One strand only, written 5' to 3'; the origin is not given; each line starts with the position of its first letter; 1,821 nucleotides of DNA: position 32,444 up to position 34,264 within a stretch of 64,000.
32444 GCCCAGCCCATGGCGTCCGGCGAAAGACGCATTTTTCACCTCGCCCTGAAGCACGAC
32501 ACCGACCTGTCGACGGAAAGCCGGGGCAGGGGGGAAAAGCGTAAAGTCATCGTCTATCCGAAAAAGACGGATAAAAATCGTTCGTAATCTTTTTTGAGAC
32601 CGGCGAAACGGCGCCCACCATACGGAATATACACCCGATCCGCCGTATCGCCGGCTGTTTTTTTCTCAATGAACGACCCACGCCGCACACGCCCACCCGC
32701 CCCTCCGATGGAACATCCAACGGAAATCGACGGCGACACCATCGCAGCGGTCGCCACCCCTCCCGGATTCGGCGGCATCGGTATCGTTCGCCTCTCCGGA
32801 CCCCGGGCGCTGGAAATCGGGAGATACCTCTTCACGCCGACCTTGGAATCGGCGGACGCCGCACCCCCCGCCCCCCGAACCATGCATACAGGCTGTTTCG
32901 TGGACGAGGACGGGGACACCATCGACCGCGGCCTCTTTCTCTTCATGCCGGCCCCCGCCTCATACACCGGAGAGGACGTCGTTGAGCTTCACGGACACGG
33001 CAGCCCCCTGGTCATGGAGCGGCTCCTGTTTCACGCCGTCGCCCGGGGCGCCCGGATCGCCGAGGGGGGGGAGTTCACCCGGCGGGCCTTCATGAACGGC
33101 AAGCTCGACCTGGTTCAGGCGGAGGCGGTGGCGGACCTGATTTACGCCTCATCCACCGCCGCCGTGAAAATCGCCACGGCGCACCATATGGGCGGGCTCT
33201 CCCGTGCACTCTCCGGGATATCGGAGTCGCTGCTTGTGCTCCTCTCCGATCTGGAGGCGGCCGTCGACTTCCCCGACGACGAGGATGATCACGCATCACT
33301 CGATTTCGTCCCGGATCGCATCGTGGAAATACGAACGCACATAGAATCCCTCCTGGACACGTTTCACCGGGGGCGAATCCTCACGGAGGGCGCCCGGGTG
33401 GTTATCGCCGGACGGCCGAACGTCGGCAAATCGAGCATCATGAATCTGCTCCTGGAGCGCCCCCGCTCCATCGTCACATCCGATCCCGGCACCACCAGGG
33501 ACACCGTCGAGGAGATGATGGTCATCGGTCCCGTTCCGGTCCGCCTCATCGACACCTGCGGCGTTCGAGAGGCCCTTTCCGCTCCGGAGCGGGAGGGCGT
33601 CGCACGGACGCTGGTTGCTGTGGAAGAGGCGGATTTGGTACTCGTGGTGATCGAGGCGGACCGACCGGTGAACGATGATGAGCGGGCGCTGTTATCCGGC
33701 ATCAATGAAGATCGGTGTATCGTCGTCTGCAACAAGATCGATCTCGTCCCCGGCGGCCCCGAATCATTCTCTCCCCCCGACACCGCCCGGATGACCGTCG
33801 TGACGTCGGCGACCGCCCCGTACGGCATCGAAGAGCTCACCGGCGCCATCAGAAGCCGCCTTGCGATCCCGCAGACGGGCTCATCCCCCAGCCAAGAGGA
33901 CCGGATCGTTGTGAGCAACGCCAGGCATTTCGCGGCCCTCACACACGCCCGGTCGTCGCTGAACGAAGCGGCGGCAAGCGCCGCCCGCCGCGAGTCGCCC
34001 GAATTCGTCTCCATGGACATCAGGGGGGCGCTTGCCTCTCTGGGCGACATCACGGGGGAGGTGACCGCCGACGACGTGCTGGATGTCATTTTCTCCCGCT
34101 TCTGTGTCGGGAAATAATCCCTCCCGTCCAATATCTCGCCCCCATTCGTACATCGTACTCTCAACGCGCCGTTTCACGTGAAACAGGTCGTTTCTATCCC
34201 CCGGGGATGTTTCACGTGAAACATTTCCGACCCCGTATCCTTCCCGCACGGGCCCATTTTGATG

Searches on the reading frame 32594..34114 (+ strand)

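Call 89: search_protein_families(library=padloc, proteins=[window:32594-34114:+], max_evalue=0.00001)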
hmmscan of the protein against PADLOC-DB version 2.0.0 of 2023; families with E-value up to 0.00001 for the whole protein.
window:32594-34114:+ (507 aa): 1 family
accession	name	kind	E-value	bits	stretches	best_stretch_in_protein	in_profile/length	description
PDLC03839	LeoA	-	3.9e-11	40.7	1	266-391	57-182/559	-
